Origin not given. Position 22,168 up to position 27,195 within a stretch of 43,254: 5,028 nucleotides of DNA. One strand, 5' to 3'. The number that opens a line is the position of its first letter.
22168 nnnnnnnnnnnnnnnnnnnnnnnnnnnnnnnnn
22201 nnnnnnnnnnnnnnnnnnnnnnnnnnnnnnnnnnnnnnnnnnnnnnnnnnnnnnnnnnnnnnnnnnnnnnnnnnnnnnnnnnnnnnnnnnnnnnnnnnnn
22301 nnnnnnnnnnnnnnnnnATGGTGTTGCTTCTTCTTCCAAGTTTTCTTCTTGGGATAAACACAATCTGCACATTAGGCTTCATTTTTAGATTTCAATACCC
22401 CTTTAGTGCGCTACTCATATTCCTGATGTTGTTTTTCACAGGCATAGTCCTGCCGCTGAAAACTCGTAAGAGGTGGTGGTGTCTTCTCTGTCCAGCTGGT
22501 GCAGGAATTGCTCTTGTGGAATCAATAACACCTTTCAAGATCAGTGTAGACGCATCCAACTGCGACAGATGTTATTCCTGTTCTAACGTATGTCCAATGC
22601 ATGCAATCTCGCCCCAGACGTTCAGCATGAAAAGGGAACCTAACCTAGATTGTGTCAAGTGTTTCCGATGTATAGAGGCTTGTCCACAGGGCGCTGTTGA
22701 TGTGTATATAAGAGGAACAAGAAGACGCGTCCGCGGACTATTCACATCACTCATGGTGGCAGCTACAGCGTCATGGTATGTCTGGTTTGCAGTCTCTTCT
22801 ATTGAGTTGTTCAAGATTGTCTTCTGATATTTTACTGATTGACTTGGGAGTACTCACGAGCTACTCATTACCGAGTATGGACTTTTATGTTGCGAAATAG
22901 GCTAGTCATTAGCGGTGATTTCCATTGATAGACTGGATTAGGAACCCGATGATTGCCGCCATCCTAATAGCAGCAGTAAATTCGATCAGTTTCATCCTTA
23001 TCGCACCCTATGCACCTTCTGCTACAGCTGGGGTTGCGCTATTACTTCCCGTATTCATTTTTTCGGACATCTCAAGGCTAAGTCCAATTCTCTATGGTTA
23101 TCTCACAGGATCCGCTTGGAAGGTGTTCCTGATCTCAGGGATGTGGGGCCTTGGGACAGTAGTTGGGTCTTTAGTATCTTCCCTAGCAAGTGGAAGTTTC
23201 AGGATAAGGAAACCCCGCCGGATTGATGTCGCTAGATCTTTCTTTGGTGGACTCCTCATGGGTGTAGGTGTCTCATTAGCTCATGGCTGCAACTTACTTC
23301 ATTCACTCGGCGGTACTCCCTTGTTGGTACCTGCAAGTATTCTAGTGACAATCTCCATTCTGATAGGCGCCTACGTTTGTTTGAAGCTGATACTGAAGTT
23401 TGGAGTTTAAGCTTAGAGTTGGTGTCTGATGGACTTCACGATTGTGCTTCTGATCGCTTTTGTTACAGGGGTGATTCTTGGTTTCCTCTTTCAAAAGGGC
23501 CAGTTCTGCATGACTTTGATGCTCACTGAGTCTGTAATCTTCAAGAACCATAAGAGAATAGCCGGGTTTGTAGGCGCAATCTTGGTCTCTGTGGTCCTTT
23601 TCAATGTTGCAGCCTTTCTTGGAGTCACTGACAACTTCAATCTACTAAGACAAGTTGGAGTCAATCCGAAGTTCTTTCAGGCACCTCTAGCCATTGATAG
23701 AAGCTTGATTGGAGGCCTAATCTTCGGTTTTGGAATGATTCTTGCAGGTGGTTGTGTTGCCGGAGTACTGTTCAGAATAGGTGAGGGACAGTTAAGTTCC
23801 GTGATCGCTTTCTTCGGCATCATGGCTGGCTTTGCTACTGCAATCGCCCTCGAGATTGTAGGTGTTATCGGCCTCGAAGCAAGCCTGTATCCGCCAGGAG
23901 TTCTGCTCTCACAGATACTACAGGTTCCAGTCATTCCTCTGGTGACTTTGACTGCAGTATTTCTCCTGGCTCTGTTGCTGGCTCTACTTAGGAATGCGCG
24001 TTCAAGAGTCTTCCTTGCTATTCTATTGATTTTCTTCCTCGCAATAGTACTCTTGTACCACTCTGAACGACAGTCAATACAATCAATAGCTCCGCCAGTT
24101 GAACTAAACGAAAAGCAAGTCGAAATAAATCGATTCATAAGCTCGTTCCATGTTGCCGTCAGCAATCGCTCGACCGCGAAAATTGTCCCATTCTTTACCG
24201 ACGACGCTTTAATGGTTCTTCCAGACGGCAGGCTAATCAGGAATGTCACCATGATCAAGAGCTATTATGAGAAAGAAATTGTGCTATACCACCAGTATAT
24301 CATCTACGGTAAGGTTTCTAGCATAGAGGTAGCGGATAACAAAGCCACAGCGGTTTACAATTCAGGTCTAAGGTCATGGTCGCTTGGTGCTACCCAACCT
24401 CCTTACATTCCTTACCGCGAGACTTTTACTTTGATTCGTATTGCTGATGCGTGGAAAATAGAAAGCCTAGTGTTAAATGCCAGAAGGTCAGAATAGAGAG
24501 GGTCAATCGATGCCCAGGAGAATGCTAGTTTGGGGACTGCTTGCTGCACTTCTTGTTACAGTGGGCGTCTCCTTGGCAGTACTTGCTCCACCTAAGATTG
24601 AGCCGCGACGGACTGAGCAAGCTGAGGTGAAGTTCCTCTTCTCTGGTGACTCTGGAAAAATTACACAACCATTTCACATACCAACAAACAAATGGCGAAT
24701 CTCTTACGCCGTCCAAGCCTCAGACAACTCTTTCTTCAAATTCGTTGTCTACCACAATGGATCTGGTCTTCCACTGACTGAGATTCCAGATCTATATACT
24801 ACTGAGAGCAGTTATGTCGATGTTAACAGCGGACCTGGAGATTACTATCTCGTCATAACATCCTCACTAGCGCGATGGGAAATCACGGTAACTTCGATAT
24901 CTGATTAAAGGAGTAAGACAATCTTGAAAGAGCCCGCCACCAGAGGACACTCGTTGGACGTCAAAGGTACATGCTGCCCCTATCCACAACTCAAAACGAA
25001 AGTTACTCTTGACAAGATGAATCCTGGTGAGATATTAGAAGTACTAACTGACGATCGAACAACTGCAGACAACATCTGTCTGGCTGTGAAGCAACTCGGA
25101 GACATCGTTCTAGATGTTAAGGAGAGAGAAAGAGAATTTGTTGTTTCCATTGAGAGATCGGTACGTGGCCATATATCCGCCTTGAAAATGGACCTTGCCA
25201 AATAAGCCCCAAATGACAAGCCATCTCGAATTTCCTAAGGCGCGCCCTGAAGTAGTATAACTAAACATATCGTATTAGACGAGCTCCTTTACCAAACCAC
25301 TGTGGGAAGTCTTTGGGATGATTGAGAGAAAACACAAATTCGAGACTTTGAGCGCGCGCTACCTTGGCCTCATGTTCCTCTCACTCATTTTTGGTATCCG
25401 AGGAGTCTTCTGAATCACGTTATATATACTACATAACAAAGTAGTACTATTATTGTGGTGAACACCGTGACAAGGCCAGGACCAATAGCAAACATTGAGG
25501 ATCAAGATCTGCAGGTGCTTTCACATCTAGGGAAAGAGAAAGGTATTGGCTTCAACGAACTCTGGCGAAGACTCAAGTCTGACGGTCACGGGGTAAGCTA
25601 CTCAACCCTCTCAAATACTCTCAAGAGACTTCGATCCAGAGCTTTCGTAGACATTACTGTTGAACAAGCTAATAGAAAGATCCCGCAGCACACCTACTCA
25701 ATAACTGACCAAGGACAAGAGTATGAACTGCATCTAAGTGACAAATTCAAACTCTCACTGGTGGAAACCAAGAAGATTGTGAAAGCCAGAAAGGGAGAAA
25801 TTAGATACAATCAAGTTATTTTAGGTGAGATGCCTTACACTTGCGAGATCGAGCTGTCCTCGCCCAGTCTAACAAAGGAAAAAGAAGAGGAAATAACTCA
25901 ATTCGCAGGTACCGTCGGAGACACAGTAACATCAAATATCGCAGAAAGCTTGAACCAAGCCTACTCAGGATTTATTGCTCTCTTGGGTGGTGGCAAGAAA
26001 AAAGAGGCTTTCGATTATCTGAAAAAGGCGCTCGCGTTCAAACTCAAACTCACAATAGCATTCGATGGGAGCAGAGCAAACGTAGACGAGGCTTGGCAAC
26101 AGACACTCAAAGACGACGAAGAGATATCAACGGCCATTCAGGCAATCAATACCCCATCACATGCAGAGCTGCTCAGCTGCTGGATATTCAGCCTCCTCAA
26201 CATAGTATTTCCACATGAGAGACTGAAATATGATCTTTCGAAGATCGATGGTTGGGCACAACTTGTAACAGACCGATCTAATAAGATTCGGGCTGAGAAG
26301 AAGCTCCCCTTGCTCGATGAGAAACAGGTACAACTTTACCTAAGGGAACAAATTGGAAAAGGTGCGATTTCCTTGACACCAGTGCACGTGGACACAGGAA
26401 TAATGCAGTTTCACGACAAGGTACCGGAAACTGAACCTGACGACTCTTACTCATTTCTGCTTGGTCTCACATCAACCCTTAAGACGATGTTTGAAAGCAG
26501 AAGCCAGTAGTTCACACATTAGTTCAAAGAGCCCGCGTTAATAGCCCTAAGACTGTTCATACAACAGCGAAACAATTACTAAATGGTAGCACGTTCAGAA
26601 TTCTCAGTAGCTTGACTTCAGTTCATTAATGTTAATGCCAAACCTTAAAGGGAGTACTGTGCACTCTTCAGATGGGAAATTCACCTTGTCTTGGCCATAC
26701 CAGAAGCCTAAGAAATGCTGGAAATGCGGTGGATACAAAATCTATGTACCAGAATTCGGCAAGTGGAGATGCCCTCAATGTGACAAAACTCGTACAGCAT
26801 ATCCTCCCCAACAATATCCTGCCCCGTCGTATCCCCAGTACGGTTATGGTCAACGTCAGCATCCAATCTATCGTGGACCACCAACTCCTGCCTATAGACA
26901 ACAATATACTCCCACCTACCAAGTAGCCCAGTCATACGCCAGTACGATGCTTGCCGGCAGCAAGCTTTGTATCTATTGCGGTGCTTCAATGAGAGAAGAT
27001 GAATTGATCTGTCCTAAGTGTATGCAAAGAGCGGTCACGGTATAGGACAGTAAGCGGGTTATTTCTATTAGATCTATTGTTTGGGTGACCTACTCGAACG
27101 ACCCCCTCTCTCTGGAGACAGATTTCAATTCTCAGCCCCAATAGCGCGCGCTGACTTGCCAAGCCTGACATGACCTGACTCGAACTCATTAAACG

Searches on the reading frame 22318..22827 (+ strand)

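Call 25: search_protein_families(library=pfam, proteins=[window:22318-22827:+], max_evalue=0.001)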
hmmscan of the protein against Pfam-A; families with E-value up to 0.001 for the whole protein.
window:22318-22827:+ (169 aa): 9 families
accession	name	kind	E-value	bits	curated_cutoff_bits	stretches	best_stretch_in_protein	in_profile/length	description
PF12838.12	Fer4_7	-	4.3e-08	33.9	27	1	81-126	1-52/52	4Fe-4S dicluster domain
PF00037.32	Fer4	-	5e-08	32.9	21.1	1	76-98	2-24/24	4Fe-4S binding domain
PF13237.11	Fer4_10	-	2e-07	31.3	25.5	1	75-123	2-53/53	4Fe-4S dicluster domain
PF13187.11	Fer4_9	-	2.1e-07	31.3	27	1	81-126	1-51/52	4Fe-4S dicluster domain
PF12837.12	Fer4_6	-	2.2e-07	30.9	25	1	74-97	1-24/24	4Fe-4S binding domain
PF13484.11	Fer4_16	-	1.1e-06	29.8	30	0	112-130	2-20/66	4Fe-4S double cluster binding domain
PF14697.11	Fer4_21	-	1.4e-06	28.8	35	0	111-129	7-25/59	4Fe-4S dicluster domain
PF12797.12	Fer4_2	-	5.3e-05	23.4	24.5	1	74-93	2-21/22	4Fe-4S binding domain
PF12798.12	Fer4_3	-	0.00017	22.6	27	0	112-126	1-15/15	4Fe-4S binding domain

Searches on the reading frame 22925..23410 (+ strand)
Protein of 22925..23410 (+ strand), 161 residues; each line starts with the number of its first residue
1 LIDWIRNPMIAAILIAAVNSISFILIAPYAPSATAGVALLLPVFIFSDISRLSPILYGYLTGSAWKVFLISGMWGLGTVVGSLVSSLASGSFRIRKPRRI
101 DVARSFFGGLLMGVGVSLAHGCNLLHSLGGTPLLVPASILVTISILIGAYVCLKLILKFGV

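Call 25: search_protein_families(library=pfam, proteins=[window:22925-23410:+], max_evalue=0.001)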
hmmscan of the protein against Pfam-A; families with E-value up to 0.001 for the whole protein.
window:22925-23410:+ (161 aa): 1 family
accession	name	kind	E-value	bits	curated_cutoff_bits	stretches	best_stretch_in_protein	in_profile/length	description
PF04143.19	Sulf_transp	-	6.1e-20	72.4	27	1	7-151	178-310/310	Sulphur transport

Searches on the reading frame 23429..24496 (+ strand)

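Call 86: search_protein_families(library=pfam, proteins=[window:23429-24496:+], max_evalue=0.01)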
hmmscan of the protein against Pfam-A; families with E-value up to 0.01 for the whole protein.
window:23429-24496:+ (355 aa): 4 families
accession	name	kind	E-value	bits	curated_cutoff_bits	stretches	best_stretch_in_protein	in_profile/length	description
PF04143.19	Sulf_transp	-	1.8e-21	77.4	27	1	23-189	1-151/310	Sulphur transport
PF13567.11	DUF4131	-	0.00021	21.5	31.6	1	168-237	5-73/165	Domain of unknown function (DUF4131)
PF13474.12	SnoaL_3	-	0.00096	19.9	22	1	233-347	1-114/121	SnoaL-like domain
PF14534.12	DUF4440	-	0.0023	18.8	25.2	1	241-344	9-107/107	Domain of unknown function (DUF4440)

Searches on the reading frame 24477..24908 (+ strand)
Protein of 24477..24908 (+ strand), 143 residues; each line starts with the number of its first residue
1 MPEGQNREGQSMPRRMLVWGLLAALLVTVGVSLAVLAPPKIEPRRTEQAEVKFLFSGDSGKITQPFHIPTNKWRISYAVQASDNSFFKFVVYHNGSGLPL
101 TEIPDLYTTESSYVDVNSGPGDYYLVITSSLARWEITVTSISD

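Call 86: search_protein_families(library=pfam, proteins=[window:24477-24908:+], max_evalue=0.01)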
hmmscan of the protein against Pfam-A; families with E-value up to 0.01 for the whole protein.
window:24477-24908:+ (143 aa): 1 family
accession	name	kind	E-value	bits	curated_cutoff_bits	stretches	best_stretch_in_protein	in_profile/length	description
PF18967.5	PycTM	-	0.0089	16.9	27.2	0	14-62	9-56/107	Pycsar effector protein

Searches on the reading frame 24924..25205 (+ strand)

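Call 86: search_protein_families(library=pfam, proteins=[window:24924-25205:+], max_evalue=0.01)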
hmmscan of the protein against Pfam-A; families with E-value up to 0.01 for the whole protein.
window:24924-25205:+ (93 aa): 1 family
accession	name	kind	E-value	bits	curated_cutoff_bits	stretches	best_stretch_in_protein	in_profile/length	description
PF01206.22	TusA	-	1.6e-17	63.5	28.6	1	10-77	2-69/70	Sulfurtransferase TusA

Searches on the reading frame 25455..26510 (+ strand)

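Call 86: search_protein_families(library=pfam, proteins=[window:25455-26510:+], max_evalue=0.01)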
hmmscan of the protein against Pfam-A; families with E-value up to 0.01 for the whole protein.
window:25455-26510:+ (351 aa): 3 families
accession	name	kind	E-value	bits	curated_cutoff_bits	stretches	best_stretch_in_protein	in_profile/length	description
PF03551.20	PadR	-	6.1e-05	23.4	27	1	21-89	1-71/75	Transcriptional regulator PadR-like family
PF13601.12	HTH_34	-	0.00051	20.6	27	1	19-89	3-67/80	Winged helix DNA-binding domain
PF01638.23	HxlR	-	0.0047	17.2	20.8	0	33-91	21-73/91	HxlR-like helix-turn-helix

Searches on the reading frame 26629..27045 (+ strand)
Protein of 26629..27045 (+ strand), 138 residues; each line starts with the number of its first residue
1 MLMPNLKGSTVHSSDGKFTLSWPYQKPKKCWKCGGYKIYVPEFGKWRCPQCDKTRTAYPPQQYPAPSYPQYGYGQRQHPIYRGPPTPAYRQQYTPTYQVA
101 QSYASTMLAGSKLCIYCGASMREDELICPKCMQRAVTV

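Call 86: search_protein_families(library=pfam, proteins=[window:26629-27045:+], max_evalue=0.01)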
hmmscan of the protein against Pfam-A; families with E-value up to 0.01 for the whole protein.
window:26629-27045:+ (138 aa): 3 families
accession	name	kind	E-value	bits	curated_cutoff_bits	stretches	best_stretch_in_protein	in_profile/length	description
PF18912.6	DZR_2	-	0.0053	17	27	1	113-135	9-31/56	Double zinc ribbon domain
PF07282.18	Cas12f1-like_TNB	-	0.006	17.2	26.3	0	28-54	29-49/60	Cas12f1-like, TNB domain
PF12773.13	DZR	-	0.0098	16.5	27.3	0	110-132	11-31/45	Double zinc ribbon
